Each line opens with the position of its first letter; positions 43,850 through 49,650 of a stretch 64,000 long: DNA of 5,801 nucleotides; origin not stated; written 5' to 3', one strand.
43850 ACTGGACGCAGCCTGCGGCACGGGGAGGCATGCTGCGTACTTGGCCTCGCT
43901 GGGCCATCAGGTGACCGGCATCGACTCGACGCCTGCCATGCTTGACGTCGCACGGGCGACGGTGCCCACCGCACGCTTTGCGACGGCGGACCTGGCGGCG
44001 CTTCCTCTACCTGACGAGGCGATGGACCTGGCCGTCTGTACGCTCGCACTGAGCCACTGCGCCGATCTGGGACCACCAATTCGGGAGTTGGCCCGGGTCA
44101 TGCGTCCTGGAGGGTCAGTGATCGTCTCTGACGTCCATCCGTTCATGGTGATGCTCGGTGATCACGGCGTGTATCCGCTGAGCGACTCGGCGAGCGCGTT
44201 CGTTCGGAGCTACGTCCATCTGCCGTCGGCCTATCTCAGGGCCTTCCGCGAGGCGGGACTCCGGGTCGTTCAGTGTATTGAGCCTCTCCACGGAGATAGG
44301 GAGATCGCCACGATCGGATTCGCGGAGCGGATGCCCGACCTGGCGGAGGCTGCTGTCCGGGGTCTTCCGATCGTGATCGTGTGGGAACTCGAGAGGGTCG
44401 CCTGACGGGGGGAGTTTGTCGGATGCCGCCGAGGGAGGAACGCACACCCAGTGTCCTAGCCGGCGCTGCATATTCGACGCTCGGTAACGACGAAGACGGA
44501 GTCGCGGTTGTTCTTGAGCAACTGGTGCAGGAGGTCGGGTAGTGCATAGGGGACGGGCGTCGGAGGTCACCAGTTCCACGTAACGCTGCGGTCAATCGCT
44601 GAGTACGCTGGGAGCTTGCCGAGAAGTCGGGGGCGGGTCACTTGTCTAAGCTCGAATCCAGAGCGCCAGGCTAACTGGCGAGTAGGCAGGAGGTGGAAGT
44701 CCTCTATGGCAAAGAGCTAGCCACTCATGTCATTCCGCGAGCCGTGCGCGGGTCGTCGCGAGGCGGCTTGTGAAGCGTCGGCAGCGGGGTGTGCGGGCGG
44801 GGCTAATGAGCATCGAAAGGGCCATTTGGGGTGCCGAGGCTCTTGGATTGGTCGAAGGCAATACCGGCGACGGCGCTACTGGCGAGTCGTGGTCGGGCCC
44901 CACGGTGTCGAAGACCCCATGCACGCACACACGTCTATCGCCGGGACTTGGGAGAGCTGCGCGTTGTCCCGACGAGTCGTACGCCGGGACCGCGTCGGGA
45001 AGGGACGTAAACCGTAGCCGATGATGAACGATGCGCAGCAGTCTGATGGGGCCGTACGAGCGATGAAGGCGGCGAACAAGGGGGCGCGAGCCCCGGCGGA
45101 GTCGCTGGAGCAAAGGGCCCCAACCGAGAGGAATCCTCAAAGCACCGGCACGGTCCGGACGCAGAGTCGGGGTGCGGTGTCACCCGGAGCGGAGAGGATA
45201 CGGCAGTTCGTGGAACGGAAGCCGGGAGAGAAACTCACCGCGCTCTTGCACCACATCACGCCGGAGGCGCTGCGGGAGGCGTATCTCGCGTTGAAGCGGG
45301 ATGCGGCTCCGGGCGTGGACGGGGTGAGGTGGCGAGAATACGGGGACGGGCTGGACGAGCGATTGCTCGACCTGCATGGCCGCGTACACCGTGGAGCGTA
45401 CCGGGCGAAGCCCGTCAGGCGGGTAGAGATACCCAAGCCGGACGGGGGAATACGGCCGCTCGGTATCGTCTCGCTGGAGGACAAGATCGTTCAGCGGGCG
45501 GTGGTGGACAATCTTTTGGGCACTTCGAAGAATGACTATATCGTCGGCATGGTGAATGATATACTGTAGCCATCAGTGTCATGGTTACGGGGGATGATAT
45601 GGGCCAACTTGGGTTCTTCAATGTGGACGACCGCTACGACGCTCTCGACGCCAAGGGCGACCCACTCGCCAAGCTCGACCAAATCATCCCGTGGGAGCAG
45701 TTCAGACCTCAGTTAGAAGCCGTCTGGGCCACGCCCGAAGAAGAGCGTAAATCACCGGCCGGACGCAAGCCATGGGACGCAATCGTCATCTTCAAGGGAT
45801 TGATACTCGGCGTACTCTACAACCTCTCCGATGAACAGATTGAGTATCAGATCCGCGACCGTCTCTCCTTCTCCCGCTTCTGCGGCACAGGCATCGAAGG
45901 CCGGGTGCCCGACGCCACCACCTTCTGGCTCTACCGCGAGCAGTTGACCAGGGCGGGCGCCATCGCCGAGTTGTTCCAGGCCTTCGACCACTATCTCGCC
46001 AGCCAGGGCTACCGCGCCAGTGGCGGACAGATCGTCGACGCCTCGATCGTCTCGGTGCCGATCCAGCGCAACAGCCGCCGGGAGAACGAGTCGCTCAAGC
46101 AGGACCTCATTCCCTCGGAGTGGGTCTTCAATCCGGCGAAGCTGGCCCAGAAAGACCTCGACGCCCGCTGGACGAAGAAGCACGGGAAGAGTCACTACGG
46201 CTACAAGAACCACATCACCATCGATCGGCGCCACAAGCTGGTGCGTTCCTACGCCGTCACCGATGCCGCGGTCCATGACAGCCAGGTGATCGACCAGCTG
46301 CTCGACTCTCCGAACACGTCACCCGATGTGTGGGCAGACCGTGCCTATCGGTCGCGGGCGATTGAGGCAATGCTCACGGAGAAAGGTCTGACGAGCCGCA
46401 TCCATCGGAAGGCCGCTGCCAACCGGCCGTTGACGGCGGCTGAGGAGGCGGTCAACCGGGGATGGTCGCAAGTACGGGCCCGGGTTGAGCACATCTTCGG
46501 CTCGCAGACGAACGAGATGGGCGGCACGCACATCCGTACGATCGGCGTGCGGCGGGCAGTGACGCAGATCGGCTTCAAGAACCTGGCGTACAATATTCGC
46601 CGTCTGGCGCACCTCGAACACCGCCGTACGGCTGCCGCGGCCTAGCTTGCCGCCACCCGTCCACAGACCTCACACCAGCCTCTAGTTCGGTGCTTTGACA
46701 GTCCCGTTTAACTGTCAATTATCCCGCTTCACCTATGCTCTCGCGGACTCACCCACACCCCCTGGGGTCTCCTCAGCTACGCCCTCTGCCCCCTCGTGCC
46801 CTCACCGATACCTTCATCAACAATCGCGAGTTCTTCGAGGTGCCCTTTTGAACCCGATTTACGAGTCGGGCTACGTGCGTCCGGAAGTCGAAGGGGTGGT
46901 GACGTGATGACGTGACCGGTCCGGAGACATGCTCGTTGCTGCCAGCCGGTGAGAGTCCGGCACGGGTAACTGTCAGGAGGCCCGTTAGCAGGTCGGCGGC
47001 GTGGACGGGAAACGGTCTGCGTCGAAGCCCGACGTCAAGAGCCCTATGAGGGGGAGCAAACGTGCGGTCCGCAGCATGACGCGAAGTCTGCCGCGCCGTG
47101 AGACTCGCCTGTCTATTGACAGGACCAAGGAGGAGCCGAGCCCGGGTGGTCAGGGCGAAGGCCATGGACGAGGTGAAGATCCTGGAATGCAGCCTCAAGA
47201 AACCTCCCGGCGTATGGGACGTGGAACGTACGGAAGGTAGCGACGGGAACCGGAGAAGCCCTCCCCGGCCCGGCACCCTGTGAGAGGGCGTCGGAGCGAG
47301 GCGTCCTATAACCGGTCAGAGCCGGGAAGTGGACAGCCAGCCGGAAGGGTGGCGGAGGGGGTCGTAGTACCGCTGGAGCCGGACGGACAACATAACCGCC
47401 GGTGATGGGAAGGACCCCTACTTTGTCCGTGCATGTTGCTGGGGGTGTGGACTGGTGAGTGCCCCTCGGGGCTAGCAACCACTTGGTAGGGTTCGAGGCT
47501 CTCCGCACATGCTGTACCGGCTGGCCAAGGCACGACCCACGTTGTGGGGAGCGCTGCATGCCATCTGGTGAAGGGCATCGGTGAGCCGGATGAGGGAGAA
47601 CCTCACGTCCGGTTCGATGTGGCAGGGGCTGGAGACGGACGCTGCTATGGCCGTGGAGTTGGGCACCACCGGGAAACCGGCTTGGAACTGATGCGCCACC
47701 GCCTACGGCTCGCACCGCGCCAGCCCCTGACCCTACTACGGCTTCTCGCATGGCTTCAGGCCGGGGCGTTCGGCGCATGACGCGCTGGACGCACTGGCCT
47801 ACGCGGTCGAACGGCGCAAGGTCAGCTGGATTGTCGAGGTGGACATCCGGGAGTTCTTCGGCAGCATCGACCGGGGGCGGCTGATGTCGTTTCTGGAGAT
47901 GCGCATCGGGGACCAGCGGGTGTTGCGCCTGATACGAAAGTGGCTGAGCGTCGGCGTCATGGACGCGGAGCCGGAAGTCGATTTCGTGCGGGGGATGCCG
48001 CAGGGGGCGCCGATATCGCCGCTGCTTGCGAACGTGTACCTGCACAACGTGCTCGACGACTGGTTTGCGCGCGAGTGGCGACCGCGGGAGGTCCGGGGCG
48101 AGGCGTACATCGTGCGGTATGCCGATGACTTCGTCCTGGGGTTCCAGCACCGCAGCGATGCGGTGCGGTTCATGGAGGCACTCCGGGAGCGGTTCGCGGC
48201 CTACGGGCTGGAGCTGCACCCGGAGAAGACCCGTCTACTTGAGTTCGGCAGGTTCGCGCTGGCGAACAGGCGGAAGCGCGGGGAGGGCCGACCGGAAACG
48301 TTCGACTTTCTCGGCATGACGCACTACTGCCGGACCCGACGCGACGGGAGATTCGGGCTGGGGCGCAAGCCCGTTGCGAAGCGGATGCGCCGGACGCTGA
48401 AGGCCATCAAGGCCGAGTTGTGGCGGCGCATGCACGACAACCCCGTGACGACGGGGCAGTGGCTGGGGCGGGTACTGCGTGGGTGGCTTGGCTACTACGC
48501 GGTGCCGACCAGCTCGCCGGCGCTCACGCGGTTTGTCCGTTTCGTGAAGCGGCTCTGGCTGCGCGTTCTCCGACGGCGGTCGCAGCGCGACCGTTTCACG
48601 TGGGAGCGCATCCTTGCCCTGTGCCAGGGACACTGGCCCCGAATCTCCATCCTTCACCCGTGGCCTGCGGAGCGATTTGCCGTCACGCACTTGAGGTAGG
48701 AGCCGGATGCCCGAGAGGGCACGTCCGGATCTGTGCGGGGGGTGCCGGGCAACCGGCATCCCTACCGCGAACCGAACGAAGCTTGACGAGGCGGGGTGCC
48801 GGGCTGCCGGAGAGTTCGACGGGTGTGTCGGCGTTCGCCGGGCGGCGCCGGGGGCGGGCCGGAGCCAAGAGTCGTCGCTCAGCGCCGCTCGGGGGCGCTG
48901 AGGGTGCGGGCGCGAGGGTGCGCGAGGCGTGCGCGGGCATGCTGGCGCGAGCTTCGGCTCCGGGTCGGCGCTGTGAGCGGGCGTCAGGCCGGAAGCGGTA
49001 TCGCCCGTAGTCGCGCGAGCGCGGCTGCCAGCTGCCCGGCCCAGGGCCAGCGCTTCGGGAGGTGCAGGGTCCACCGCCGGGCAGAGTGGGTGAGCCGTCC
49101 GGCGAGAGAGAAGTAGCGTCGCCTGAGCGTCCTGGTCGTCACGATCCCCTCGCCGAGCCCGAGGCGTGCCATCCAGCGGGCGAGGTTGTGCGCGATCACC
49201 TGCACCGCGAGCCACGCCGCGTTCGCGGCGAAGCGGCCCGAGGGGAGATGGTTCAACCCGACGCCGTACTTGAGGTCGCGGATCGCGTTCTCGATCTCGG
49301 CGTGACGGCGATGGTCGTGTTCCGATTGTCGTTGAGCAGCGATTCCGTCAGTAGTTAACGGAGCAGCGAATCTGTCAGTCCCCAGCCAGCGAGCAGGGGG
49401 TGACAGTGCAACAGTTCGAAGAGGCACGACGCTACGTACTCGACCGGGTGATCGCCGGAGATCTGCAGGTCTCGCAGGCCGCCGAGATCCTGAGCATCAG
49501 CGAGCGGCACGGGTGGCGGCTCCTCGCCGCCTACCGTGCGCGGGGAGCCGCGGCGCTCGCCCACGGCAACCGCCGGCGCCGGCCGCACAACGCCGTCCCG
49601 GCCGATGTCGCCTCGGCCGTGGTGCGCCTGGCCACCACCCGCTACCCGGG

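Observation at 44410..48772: Group II intron whose RT/maturase ORF is split seamlessly by a 2.2-kb insertion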

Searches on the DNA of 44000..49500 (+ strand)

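Call 3: search_rna_families(source=window, start=44000, end=49500, threshold=evalue, max_evalue=5, show_alignments=6)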
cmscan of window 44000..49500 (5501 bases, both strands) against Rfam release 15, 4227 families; matches with E-value up to 5: 10.
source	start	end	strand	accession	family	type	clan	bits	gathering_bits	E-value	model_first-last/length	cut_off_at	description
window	44696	44917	+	RF02005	group-II-D1D4-6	Intron;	CL00102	170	49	2e-50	1-225/225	no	Group II catalytic intron D1-D4-6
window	46943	47079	+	RF02003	group-II-D1D4-4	Intron;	CL00102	102.8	49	6.7e-23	1-138/138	no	Group II catalytic intron D1-D4-4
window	48698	48772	+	RF00029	Intron_gpII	Intron;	-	39.9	40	2e-05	1-77/77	no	Group II catalytic intron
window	47581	47736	+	RF00029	Intron_gpII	Intron;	-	37.5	40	8e-05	1-77/77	no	Group II catalytic intron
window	47583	47615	+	RF04357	Plastid-ndhA-ndhB-2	Intron;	CL00155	30.7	53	0.00071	4-37/41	no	Plastid-ndhA-ndhB-2 group II-D5 intron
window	47583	47615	+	RF04336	Plastid-petD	Intron;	-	25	65.5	0.058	10-43/47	no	Plastid-petD group II-D5 intron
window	45017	45068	+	RF01126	sR41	Gene; snRNA; snoRNA; CD-box;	-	21.6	54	0.07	1-53/53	no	Small nucleolar RNA sR41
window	48760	48825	-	RF00700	mir-375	Gene; miRNA;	-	20.3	46.7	0.49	1-67/67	no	mir-375 microRNA precursor family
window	48697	48734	+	RF04357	Plastid-ndhA-ndhB-2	Intron;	CL00155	19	53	1.5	1-41/41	no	Plastid-ndhA-ndhB-2 group II-D5 intron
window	45928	45967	-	RF01734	Fluoride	Cis-reg; riboswitch;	-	17.4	34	0.29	10-45/64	no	Fluoride riboswitch aptamer (crcB RNA motif)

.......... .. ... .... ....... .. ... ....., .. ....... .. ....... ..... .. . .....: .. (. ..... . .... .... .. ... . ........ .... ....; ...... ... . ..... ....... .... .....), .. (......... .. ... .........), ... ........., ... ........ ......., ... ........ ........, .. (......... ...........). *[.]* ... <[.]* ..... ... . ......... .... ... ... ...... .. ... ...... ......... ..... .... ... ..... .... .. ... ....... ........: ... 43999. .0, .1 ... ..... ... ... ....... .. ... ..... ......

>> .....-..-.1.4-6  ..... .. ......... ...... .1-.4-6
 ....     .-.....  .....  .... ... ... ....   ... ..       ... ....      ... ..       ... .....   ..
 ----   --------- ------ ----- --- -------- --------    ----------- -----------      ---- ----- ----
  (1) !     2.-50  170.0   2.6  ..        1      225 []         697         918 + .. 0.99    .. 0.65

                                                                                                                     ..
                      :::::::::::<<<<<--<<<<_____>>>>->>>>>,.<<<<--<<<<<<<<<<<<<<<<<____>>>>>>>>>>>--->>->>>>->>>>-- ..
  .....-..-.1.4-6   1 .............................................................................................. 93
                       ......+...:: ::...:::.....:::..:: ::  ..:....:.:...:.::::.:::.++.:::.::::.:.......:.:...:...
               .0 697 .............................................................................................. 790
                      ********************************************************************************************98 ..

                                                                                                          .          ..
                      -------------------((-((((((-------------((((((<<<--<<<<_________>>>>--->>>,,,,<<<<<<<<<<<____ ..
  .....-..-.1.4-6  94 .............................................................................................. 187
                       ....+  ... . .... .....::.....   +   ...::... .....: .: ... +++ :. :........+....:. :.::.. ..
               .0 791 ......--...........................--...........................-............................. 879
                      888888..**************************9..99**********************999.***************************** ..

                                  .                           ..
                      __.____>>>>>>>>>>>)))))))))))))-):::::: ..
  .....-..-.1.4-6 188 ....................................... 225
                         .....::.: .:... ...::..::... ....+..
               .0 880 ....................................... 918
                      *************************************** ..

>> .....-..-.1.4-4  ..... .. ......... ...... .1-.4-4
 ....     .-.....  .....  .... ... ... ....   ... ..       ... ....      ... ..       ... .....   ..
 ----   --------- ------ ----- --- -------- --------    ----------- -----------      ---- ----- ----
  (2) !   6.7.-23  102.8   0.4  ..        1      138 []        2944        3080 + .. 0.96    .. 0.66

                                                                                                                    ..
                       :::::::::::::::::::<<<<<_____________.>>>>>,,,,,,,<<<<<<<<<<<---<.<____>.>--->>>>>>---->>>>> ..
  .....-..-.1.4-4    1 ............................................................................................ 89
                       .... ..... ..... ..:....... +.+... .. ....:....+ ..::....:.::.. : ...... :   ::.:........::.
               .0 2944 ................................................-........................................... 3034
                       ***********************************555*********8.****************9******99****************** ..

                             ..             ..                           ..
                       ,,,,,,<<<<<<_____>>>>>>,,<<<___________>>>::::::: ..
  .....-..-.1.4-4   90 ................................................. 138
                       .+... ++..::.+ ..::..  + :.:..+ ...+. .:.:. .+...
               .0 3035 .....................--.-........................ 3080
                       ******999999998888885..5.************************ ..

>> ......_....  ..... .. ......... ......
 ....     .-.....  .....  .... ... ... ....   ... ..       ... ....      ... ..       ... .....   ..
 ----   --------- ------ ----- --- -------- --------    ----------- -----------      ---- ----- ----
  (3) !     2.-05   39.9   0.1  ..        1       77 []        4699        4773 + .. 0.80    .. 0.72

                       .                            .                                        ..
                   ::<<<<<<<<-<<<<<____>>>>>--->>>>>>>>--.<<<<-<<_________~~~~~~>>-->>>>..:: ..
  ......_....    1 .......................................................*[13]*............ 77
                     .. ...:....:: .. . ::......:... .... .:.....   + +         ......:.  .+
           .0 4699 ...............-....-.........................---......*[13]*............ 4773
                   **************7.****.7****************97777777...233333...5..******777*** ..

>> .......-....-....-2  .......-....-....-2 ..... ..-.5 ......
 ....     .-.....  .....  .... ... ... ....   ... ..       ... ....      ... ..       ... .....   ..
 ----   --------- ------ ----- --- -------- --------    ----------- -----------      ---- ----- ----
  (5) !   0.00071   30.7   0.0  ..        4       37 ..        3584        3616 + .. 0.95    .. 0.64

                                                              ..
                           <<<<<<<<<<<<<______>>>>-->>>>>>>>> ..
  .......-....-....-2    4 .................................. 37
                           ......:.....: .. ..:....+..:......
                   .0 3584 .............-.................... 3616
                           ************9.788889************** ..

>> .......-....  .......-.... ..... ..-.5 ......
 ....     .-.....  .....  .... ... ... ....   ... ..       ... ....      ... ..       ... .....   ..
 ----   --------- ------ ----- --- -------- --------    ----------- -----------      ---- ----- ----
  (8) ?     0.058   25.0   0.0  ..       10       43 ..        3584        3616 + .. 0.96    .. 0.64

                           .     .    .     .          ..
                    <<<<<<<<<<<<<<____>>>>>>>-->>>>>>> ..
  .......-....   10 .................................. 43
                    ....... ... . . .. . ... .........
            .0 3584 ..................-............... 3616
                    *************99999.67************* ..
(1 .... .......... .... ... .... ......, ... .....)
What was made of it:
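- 47583..47736 (+): Inner intron domain V (47583-47615) and a long domain VI. The bulged A is at 47730 and the 3' end is .............. Rfam alignment (call 3).
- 48700..48772 (+): Outer intron domain V (48700-48731) and domain VI (bulged A at 48764). Rfam RF00029, 39.9 bits, E=2e-5 (call 3).
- On Group II intron (inner element, 46875-47736): RF00029 at 37.5 bits, E=8e-5, below the gathering score of 40, largely because domain VI carries an insert of about 95 nt (call 3).
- Checked: Rfam Intron_gpII matches 48698-48772 at 39.9 bits, E=2e-5, which is 0.1 bit below the gathering score (call 3).
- Both Intron_gpII matches fall just below Rfam's gathering score (39.9 and 37.5 against 40) (call 3). 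Its Intron_gpII score is below the gathering threshold (call 3).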
